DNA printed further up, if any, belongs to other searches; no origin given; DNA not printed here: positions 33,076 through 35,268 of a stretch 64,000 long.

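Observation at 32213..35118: GlpC replaced by a membrane-anchored HdrDE-like pair in the glpA-glpB-X-Y-glpK operon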

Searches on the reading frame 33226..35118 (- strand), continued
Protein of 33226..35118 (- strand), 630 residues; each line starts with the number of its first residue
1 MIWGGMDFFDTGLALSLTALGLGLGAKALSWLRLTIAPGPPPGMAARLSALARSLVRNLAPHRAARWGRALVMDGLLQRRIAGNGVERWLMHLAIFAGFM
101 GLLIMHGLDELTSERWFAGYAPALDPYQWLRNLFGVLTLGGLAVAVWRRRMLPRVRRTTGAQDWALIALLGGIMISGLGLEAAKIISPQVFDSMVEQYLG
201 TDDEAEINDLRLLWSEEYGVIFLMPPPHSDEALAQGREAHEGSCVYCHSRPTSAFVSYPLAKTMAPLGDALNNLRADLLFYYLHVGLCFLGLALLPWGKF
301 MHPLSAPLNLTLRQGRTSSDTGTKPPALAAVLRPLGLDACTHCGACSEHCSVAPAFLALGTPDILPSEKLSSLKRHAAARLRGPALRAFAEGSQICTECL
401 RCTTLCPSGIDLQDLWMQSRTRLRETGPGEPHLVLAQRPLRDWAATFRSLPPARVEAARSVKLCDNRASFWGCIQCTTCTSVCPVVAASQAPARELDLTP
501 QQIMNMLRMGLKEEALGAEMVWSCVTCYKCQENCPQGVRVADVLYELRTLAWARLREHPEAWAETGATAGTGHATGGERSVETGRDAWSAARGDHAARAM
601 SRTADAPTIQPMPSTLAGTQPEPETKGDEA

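Call 6: find_homologous_proteins(query=window:33226-35118:-)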
Query window:33226-35118:- (630 aa): 406 proteins with E <= 0.001 among 8000 candidates; the best 120 are listed.
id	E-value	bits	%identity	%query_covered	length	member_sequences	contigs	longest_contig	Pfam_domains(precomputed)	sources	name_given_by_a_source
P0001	0.0e+0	1450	100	100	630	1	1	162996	PF02665.20,PF12797.13,PF13484.12,PF12838.13,PF13534.12,PF13237.12,PF13183.12,PF13187.12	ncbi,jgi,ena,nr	ncbi:MAG: 4Fe-4S dicluster domain-containing protein [Proteobacteria bacterium]|nr:4Fe-4S dicluster 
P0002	0.0e+0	1154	85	93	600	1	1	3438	PF02665.20,PF12797.13,PF13484.12,PF12838.13,PF13534.12,PF13237.12,PF13183.12,PF13187.12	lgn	-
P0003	0.0e+0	1054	79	91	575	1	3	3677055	PF02665.20,PF12797.13,PF12837.13,PF00037.33,PF13746.12,PF13484.12,PF12838.13,PF13534.12,PF13237.12,PF13183.12,PF13187.12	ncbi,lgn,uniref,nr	ncbi:4Fe-4S dicluster domain-containing protein [Desulfovibrio ferrophilus]|uniref:4Fe-4S ferredoxin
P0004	4.8e-193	661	56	88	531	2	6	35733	PF14697.12,PF02665.20,PF12797.13,PF12837.13,PF13746.12,PF13484.12,PF12838.13,PF13534.12,PF13237.12,PF13183.12,PF13187.12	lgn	-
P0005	3.0e-174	599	51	88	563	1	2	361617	PF02665.20,PF12797.13,PF13746.12,PF13484.12,PF12838.13,PF13534.12,PF13237.12,PF13183.12,PF13187.12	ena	-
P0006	2.2e-168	580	52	87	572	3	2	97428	PF02665.20,PF12797.13,PF13746.12,PF13484.12,PF12838.13,PF13534.12,PF13237.12,PF13183.12,PF13187.12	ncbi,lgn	-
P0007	3.7e-168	579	50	88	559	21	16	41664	PF14697.12,PF02665.20,PF12797.13,PF12837.13,PF00037.33,PF13484.12,PF12838.13,PF13534.12,PF13237.12,PF13183.12,PF13187.12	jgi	jgi:heterodisulfide reductase subunit C/nitrate reductase gamma subunit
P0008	6.0e-167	575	49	88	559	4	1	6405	PF02665.20,PF12797.13,PF00037.33,PF13484.12,PF12838.13,PF13534.12,PF13237.12,PF13183.12,PF13187.12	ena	-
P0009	1.6e-166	574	49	88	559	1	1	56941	PF02665.20,PF12797.13,PF12837.13,PF00037.33,PF13484.12,PF12838.13,PF13534.12,PF13237.12,PF13183.12,PF13187.12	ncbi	ncbi:4Fe-4S dicluster domain-containing protein [Desulfoplanes sp.]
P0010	2.7e-166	573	50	87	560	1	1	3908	PF02665.20,PF12797.13,PF13746.12,PF13484.12,PF12838.13,PF13534.12,PF13237.12,PF13183.12,PF13187.12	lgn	-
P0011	1.9e-165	570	51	88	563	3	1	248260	PF02665.20,PF12797.13,PF13746.12,PF12798.13,PF13484.12,PF12838.13,PF13534.12,PF13237.12,PF13183.12,PF13187.12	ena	-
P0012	3.6e-165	569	50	87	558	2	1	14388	PF02665.20,PF13484.12,PF12838.13,PF13534.12,PF13237.12,PF13183.12,PF13187.12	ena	-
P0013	4.0e-165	569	49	88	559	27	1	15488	PF02665.20,PF12797.13,PF13746.12,PF13484.12,PF12838.13,PF13534.12,PF13237.12,PF13183.12,PF13187.12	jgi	jgi:succinate dehydrogenase/fumarate reductase-like Fe-S protein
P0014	1.7e-164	567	49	88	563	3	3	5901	PF02665.20,PF12797.13,PF13746.12,PF13484.12,PF12838.13,PF13534.12,PF13237.12,PF13183.12,PF13187.12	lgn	-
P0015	4.5e-164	566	48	91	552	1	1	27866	PF02665.20,PF12797.13,PF13484.12,PF12838.13,PF13534.12,PF13237.12,PF13183.12,PF13187.12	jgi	-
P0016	4.8e-164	566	49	88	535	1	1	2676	PF02665.20,PF12797.13,PF00037.33,PF13484.12,PF12838.13,PF13534.12,PF13237.12,PF13183.12,PF13187.12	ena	-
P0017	5.4e-164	565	51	90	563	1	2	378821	PF02665.20,PF13746.12,PF13484.12,PF12838.13,PF13534.12,PF13237.12,PF13183.12,PF13187.12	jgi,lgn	-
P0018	7.6e-164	565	51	87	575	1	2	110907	PF02665.20,PF12797.13,PF13484.12,PF12838.13,PF13534.12,PF13237.12,PF13183.12,PF13187.12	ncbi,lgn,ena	-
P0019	9.1e-164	565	53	77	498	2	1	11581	PF02665.20,PF12797.13,PF13484.12,PF12838.13,PF13534.12,PF13237.12,PF13183.12,PF13187.12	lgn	-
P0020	1.8e-163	564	49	87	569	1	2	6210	PF02665.20,PF12797.13,PF13746.12,PF13484.12,PF12838.13,PF13534.12,PF13237.12,PF13183.12,PF13187.12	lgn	-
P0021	2.6e-163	563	49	86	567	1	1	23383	PF02665.20,PF13746.12,PF13484.12,PF12838.13,PF13534.12,PF13237.12,PF13183.12,PF13187.12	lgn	-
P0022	4.2e-163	562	49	89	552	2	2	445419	PF02665.20,PF12797.13,PF00037.33,PF13484.12,PF12838.13,PF13534.12,PF13237.12,PF13183.12,PF13187.12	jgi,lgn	jgi:succinate dehydrogenase/fumarate reductase-like Fe-S protein/nitrate reductase gamma subunit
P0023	1.4e-162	561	48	91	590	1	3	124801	PF14697.12,PF02665.20,PF12797.13,PF13746.12,PF13484.12,PF12838.13,PF13534.12,PF13237.12,PF13183.12,PF13187.12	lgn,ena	-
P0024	3.1e-162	560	50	87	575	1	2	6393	PF02665.20,PF12797.13,PF13746.12,PF13484.12,PF12838.13,PF13534.12,PF13237.12,PF13183.12,PF13187.12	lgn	-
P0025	5.2e-162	559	48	89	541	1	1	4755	PF02665.20,PF12797.13,PF00037.33,PF13746.12,PF13484.12,PF12838.13,PF13534.12,PF13237.12,PF13183.12,PF13187.12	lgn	-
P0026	6.0e-162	559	49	88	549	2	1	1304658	PF14697.12,PF02665.20,PF12797.13,PF00037.33,PF13484.12,PF12838.13,PF13534.12,PF13237.12,PF13183.12,PF13187.12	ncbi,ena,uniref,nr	ncbi:4Fe-4S dicluster domain-containing protein [uncultured Pseudodesulfovibrio sp.]|uniref:4Fe-4S d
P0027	6.0e-162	559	49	88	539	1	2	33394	PF02665.20,PF12797.13,PF13484.12,PF12838.13,PF13534.12,PF13237.12,PF13183.12,PF13187.12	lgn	-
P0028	7.7e-162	558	51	87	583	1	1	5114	PF02665.20,PF12797.13,PF13484.12,PF12838.13,PF13534.12,PF13237.12,PF13183.12,PF13187.12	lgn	-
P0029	1.0e-161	558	49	88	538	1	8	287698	PF02665.20,PF12797.13,PF13484.12,PF12838.13,PF13534.12,PF13237.12,PF13183.12,PF13187.12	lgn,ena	-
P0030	2.4e-161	557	50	87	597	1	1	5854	PF02665.20,PF12797.13,PF13746.12,PF13484.12,PF12838.13,PF13534.12,PF13237.12,PF13183.12,PF13187.12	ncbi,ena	-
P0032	4.0e-161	556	53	75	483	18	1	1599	PF14697.12,PF02665.20,PF12837.13,PF13746.12,PF13484.12,PF12838.13,PF13534.12,PF12797.13,PF00037.33,PF13237.12,PF13183.12,PF13187.12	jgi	jgi:succinate dehydrogenase/fumarate reductase-like Fe-S protein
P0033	1.2e-160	554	52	77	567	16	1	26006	PF02665.20,PF13484.12,PF12838.13,PF13534.12,PF13237.12,PF13183.12,PF13187.12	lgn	-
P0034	2.5e-160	553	48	88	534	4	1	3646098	PF02665.20,PF12797.13,PF00037.33,PF13484.12,PF12838.13,PF13534.12,PF13237.12,PF13183.12,PF13187.12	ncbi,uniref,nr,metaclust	ncbi:4Fe-4S dicluster domain-containing protein [Pseudodesulfovibrio piezophilus]|uniref:Heterodisul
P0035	3.2e-160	553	48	84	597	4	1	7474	PF02665.20,PF13746.12,PF13484.12,PF12838.13,PF13534.12,PF13237.12,PF13183.12,PF13187.12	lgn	-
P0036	1.5e-159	551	51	87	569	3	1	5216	PF02665.20,PF13484.12,PF13534.12,PF13237.12,PF13183.12,PF13187.12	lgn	-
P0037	1.6e-159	551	49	87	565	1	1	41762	PF02665.20,PF12797.13,PF00037.33,PF13746.12,PF13484.12,PF12838.13,PF13534.12,PF13237.12,PF13183.12,PF13187.12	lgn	-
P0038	1.9e-159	550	49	88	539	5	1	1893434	PF02665.20,PF12797.13,PF00037.33,PF13484.12,PF12838.13,PF13534.12,PF13237.12,PF13183.12,PF13187.12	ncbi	ncbi:MAG: 4Fe-4S dicluster domain-containing protein [Pseudodesulfovibrio sp.]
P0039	2.9e-159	550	50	83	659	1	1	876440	PF02665.20,PF13484.12,PF12838.13,PF13534.12,PF13237.12,PF13183.12,PF13187.12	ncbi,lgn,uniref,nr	ncbi:4Fe-4S dicluster domain-containing protein [Desulfovibrio psychrotolerans]|uniref:4Fe-4S diclus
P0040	4.0e-159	549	49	87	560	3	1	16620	PF02665.20,PF12797.13,PF13746.12,PF13484.12,PF12838.13,PF13534.12,PF13237.12,PF13183.12,PF13187.12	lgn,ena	-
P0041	4.7e-159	549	48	88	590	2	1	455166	PF14697.12,PF02665.20,PF12797.13,PF13746.12,PF13484.12,PF12838.13,PF13534.12,PF13237.12,PF13183.12,PF13187.12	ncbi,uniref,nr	ncbi:hypothetical protein DPQ33_02420 [Oceanidesulfovibrio indonesiensis]|uniref:4Fe-4S ferredoxin-t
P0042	7.3e-159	548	48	88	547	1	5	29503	PF02665.20,PF12797.13,PF13484.12,PF12838.13,PF13534.12,PF13237.12,PF13183.12,PF13187.12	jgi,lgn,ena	-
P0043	1.3e-158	548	48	88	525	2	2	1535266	PF02665.20,PF12797.13,PF13484.12,PF12838.13,PF13534.12,PF13237.12,PF13183.12,PF13187.12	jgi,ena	-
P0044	1.4e-158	548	48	87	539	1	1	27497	PF02665.20,PF12797.13,PF13484.12,PF12838.13,PF13534.12,PF13237.12,PF13183.12,PF13187.12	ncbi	-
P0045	6.8e-158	545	47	88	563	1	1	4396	PF02665.20,PF13484.12,PF12838.13,PF13534.12,PF13237.12,PF13183.12,PF13187.12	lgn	-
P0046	1.1e-157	545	47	87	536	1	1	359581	PF02665.20,PF13484.12,PF12838.13,PF13534.12,PF13237.12,PF13183.12,PF13187.12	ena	-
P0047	3.3e-157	543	52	78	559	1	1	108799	PF02665.20,PF12797.13,PF13746.12,PF13484.12,PF12838.13,PF13534.12,PF13237.12,PF13183.12,PF13187.12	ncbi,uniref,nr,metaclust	ncbi:4Fe-4S dicluster domain-containing protein [Desulfoplanes formicivorans]|uniref:Heterodisulfide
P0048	3.8e-157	543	50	88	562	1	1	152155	PF02665.20,PF12797.13,PF13746.12,PF13484.12,PF12838.13,PF13534.12,PF13237.12,PF13183.12,PF13187.12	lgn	-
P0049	3.9e-157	543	48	77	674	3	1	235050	PF02665.20,PF13484.12,PF12838.13,PF13534.12,PF13237.12,PF13183.12,PF13187.12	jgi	-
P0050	8.0e-157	542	47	88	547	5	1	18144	PF02665.20,PF12797.13,PF13484.12,PF12838.13,PF13534.12,PF13237.12,PF13183.12,PF13187.12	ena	-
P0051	2.3e-156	540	52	74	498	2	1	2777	PF14697.12,PF02665.20,PF13746.12,PF13484.12,PF12838.13,PF13534.12,PF13237.12,PF13183.12,PF13187.12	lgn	-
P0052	3.7e-156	540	49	87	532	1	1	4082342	PF02665.20,PF13484.12,PF12838.13,PF13534.12,PF13237.12,PF13183.12,PF13187.12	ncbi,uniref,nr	ncbi:4Fe-4S dicluster domain-containing protein [Pseudodesulfovibrio sp. zrk46]|uniref:4Fe-4S diclus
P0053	5.6e-156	539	47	87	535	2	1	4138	PF02665.20,PF12797.13,PF13484.12,PF12838.13,PF13534.12,PF13237.12,PF13183.12,PF13187.12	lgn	-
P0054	6.1e-156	539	47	88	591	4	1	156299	PF02665.20,PF12797.13,PF13746.12,PF13484.12,PF12838.13,PF13534.12,PF13237.12,PF13183.12,PF13187.12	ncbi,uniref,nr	ncbi:4Fe-4S dicluster domain-containing protein [Oceanidesulfovibrio marinus]|uniref:4Fe-4S ferredox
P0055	6.4e-156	539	47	89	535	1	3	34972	PF02665.20,PF12797.13,PF13484.12,PF12838.13,PF13534.12,PF13237.12,PF13183.12,PF13187.12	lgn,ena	-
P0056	1.3e-155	538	47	87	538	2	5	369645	PF02665.20,PF12797.13,PF13484.12,PF12838.13,PF13534.12,PF13237.12,PF13183.12,PF13187.12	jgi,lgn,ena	-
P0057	1.3e-155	538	47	88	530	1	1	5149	PF02665.20,PF13484.12,PF12838.13,PF13534.12,PF13237.12,PF13183.12,PF13187.12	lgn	-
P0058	2.1e-155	537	49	88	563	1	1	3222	PF02665.20,PF12797.13,PF13484.12,PF12838.13,PF13534.12,PF13237.12,PF13183.12,PF13187.12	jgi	jgi:heterodisulfide reductase subunit C/nitrate reductase gamma subunit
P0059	3.5e-155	536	48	88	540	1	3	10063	PF02665.20,PF12797.13,PF00037.33,PF13484.12,PF12838.13,PF13534.12,PF13237.12,PF13183.12,PF13187.12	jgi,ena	-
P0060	3.5e-155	536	48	88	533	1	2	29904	PF02665.20,PF13484.12,PF12838.13,PF13534.12,PF13237.12,PF13183.12,PF13187.12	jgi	-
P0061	1.1e-154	535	47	87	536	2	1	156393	PF02665.20,PF12797.13,PF13484.12,PF12838.13,PF13534.12,PF13237.12,PF13183.12,PF13187.12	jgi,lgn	jgi:heterodisulfide reductase subunit C/nitrate reductase gamma subunit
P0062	2.1e-154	534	46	87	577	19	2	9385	PF02665.20,PF12797.13,PF13484.12,PF12838.13,PF13534.12,PF13237.12,PF13183.12,PF13187.12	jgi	-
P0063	4.4e-154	533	47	89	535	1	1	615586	PF02665.20,PF13484.12,PF12838.13,PF13534.12,PF13237.12,PF13183.12,PF13187.12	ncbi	-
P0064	1.0e-153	531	47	88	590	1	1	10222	PF14697.12,PF02665.20,PF12797.13,PF13746.12,PF13484.12,PF12838.13,PF13534.12,PF13237.12,PF13183.12,PF13187.12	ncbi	ncbi:MAG: 4Fe-4S dicluster domain-containing protein [Oceanidesulfovibrio sp.]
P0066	9.2e-153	528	45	87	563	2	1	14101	PF14697.12,PF02665.20,PF12837.13,PF13746.12,PF13484.12,PF12838.13,PF13534.12,PF12797.13,PF00037.33,PF13237.12,PF13183.12,PF13187.12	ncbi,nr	ncbi:MAG: 4Fe-4S dicluster domain-containing protein [Desulfobacterales bacterium]|nr:4Fe-4S diclust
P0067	9.5e-153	528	49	88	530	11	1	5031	PF02665.20,PF12797.13,PF13484.12,PF12838.13,PF13534.12,PF13237.12,PF13183.12,PF13187.12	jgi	jgi:heterodisulfide reductase subunit C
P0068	1.3e-152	528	47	88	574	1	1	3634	PF02665.20,PF13484.12,PF12838.13,PF13534.12,PF13237.12,PF13183.12,PF13187.12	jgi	jgi:heterodisulfide reductase subunit C/nitrate reductase gamma subunit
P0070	4.0e-152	526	45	87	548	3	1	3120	PF14697.12,PF02665.20,PF12797.13,PF00037.33,PF13746.12,PF13484.12,PF12838.13,PF13534.12,PF13237.12,PF13183.12,PF13187.12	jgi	jgi:heterodisulfide reductase subunit C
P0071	6.8e-152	525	48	88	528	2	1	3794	PF02665.20,PF12797.13,PF00037.33,PF13484.12,PF12838.13,PF13534.12,PF13237.12,PF13183.12,PF13187.12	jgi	jgi:heterodisulfide reductase subunit C/nitrate reductase gamma subunit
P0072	7.5e-152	525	49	88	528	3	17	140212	PF02665.20,PF12797.13,PF13484.12,PF12838.13,PF13534.12,PF13237.12,PF13183.12,PF13187.12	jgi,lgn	jgi:heterodisulfide reductase subunit C/nitrate reductase gamma subunit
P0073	9.4e-152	525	48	88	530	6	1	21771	PF02665.20,PF12797.13,PF00037.33,PF13484.12,PF12838.13,PF13534.12,PF13237.12,PF13183.12,PF13187.12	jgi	-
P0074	1.6e-151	524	48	88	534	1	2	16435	PF02665.20,PF13484.12,PF12838.13,PF13534.12,PF13237.12,PF13183.12,PF13187.12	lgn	-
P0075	5.2e-151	523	48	88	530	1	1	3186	PF02665.20,PF12797.13,PF00037.33,PF13484.12,PF12838.13,PF13534.12,PF13237.12,PF13183.12,PF13187.12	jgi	-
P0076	5.8e-151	522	48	88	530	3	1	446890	PF02665.20,PF13484.12,PF12838.13,PF13534.12,PF13237.12,PF13183.12,PF13187.12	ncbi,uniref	ncbi:MAG: 4Fe-4S dicluster domain-containing protein [Pseudodesulfovibrio sp.]|uniref:4Fe-4S diclust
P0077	8.8e-151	522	51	78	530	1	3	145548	PF02665.20,PF12797.13,PF13484.12,PF12838.13,PF13534.12,PF13237.12,PF13183.12,PF13187.12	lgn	-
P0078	1.8e-150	521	46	88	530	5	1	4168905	PF02665.20,PF13484.12,PF12838.13,PF13534.12,PF13237.12,PF13183.12,PF13187.12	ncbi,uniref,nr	ncbi:Heterodisulfide reductase subunit C-like protein [Pseudodesulfovibrio profundus]|uniref:Heterod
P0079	3.4e-150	520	47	87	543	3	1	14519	PF02665.20,PF12797.13,PF13484.12,PF12838.13,PF13534.12,PF13237.12,PF13183.12,PF13187.12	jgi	jgi:heterodisulfide reductase subunit C/nitrate reductase gamma subunit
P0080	5.3e-150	519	46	88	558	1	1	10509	PF02665.20,PF13484.12,PF12838.13,PF13534.12,PF13237.12,PF13183.12,PF13187.12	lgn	-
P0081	5.5e-150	519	46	85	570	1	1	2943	PF02665.20,PF12797.13,PF13746.12,PF13484.12,PF12838.13,PF13534.12,PF13237.12,PF13183.12,PF13187.12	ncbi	-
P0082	6.6e-150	519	46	88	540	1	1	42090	PF02665.20,PF12797.13,PF00037.33,PF13484.12,PF12838.13,PF13534.12,PF13237.12,PF13183.12,PF13187.12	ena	-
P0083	2.2e-149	517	45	87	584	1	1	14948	PF14697.12,PF02665.20,PF13746.12,PF12798.13,PF13484.12,PF12838.13,PF13534.12,PF12797.13,PF00037.33,PF13237.12,PF13183.12,PF13187.12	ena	-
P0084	2.8e-149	517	45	88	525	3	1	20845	PF02665.20,PF13484.12,PF12838.13,PF13534.12,PF13237.12,PF13183.12,PF13187.12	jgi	-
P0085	2.9e-149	517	49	75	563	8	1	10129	PF14697.12,PF02665.20,PF12797.13,PF13484.12,PF12838.13,PF13534.12,PF13237.12,PF13183.12,PF13187.12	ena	-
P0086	3.0e-149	517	46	86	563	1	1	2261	PF02665.20,PF12797.13,PF13746.12,PF13484.12,PF12838.13,PF13534.12,PF13237.12,PF13183.12,PF13187.12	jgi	jgi:heterodisulfide reductase subunit C/nitrate reductase gamma subunit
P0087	6.9e-149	515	48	78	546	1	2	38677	PF14697.12,PF02665.20,PF12797.13,PF13746.12,PF13484.12,PF12838.13,PF13534.12,PF13237.12,PF13183.12,PF13187.12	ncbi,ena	-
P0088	1.6e-148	514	47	88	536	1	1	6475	PF14697.12,PF02665.20,PF12797.13,PF00037.33,PF13484.12,PF12838.13,PF13534.12,PF13237.12,PF13183.12,PF13187.12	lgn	-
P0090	2.9e-148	513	47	87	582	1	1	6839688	PF14697.12,PF02665.20,PF12797.13,PF13746.12,PF13484.12,PF12838.13,PF13534.12,PF13237.12,PF13183.12,PF13187.12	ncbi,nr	ncbi:MAG: 4Fe-4S dicluster domain-containing protein [Desulfobacterales bacterium]|nr:MAG: 4Fe-4S di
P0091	5.2e-148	513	49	78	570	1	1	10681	PF02665.20,PF12797.13,PF00037.33,PF13746.12,PF13484.12,PF12838.13,PF13534.12,PF13237.12,PF13183.12,PF13187.12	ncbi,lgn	-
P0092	8.4e-148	512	46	87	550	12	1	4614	PF14697.12,PF02665.20,PF12797.13,PF00037.33,PF13746.12,PF13484.12,PF12838.13,PF13534.12,PF13237.12,PF13183.12,PF13187.12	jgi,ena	-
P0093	8.7e-148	512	46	88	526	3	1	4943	PF02665.20,PF13484.12,PF12838.13,PF13534.12,PF13237.12,PF13183.12,PF13187.12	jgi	-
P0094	1.1e-147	511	47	86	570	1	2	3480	PF02665.20,PF12797.13,PF13746.12,PF13484.12,PF12838.13,PF13534.12,PF13237.12,PF13183.12,PF13187.12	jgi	-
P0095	1.2e-147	511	46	87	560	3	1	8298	PF14697.12,PF02665.20,PF12797.13,PF13746.12,PF13484.12,PF12838.13,PF13534.12,PF13237.12,PF13183.12,PF13187.12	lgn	-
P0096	7.0e-147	509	45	87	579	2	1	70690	PF14697.12,PF02665.20,PF12797.13,PF00037.33,PF13746.12,PF13484.12,PF12838.13,PF13534.12,PF13237.12,PF13183.12,PF13187.12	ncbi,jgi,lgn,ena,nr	ncbi:MAG: hypothetical protein DSY90_03300 [Deltaproteobacteria bacterium]|nr:MAG: hypothetical prot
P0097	1.8e-146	508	49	87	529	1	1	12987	PF02665.20,PF13484.12,PF12838.13,PF13534.12,PF13237.12,PF13183.12,PF13187.12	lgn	-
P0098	2.9e-146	507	47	88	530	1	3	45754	PF02665.20,PF12797.13,PF00037.33,PF13484.12,PF12838.13,PF13534.12,PF13237.12,PF13183.12,PF13187.12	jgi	jgi:heterodisulfide reductase subunit C/nitrate reductase gamma subunit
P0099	6.8e-146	506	43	87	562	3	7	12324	PF02665.20,PF12797.13,PF00037.33,PF13746.12,PF13484.12,PF12838.13,PF13534.12,PF13237.12,PF13183.12,PF13187.12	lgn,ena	-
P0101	4.5e-145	503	46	86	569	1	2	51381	PF02665.20,PF12797.13,PF13746.12,PF13484.12,PF12838.13,PF13534.12,PF13237.12,PF13183.12,PF13187.12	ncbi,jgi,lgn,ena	jgi:heterodisulfide reductase subunit C/nitrate reductase gamma subunit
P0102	1.1e-144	502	46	88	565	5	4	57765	PF02665.20,PF12797.13,PF12837.13,PF00037.33,PF12838.13,PF13534.12,PF13237.12,PF13183.12,PF13187.12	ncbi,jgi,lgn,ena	jgi:heterodisulfide reductase subunit C/nitrate reductase gamma subunit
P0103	3.5e-144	500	42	87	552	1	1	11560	PF02665.20,PF12797.13,PF13746.12,PF13484.12,PF12838.13,PF13534.12,PF13237.12,PF13183.12,PF13187.12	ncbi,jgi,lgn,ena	-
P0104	4.1e-144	500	44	89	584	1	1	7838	PF14697.12,PF02665.20,PF12797.13,PF00037.33,PF13746.12,PF13484.12,PF12838.13,PF13534.12,PF13237.12,PF13183.12,PF13187.12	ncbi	-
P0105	5.1e-144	499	46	88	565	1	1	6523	PF02665.20,PF12797.13,PF13484.12,PF12838.13,PF13534.12,PF13237.12,PF13183.12,PF13187.12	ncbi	-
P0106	7.6e-144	499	44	87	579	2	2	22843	PF02665.20,PF12797.13,PF13746.12,PF13484.12,PF12838.13,PF13534.12,PF13237.12,PF13183.12,PF13187.12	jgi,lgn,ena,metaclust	metaclust:\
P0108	1.1e-143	498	46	88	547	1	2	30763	PF02665.20,PF13746.12,PF13484.12,PF12838.13,PF13534.12,PF13237.12,PF13183.12,PF13187.12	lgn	-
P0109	1.2e-143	498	43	87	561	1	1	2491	PF14697.12,PF02665.20,PF12797.13,PF13746.12,PF12838.13,PF13534.12,PF13237.12,PF13183.12,PF13187.12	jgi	jgi:heterodisulfide reductase subunit C/nitrate reductase gamma subunit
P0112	1.8e-143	498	45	81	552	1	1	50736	PF14697.12,PF02665.20,PF12797.13,PF12837.13,PF13746.12,PF13484.12,PF12838.13,PF13534.12,PF13237.12,PF13183.12,PF13187.12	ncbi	-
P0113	2.0e-143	497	45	88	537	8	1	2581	PF02665.20,PF13484.12,PF12838.13,PF13534.12,PF13237.12,PF13183.12,PF13187.12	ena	-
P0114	2.4e-143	497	46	86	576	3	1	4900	PF14697.12,PF17179.10,PF02665.20,PF13746.12,PF13484.12,PF12838.13,PF13534.12,PF13237.12,PF13183.12,PF12800.13,PF13187.12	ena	-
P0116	9.3e-143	495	44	87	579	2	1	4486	PF14697.12,PF02665.20,PF12837.13,PF13746.12,PF13484.12,PF12838.13,PF13534.12,PF12797.13,PF00037.33,PF13237.12,PF13183.12,PF13187.12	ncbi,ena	-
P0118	1.4e-142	495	47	83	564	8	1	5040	PF02665.20,PF12797.13,PF13484.12,PF12838.13,PF13534.12,PF13237.12,PF13183.12,PF13187.12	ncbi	-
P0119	1.6e-142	495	45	87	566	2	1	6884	PF02665.20,PF12797.13,PF13484.12,PF12838.13,PF13534.12,PF13237.12,PF13183.12,PF13187.12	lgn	-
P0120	1.8e-142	494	50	77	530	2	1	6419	PF14697.12,PF02665.20,PF13746.12,PF13484.12,PF12838.13,PF13534.12,PF13237.12,PF13183.12,PF13187.12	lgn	-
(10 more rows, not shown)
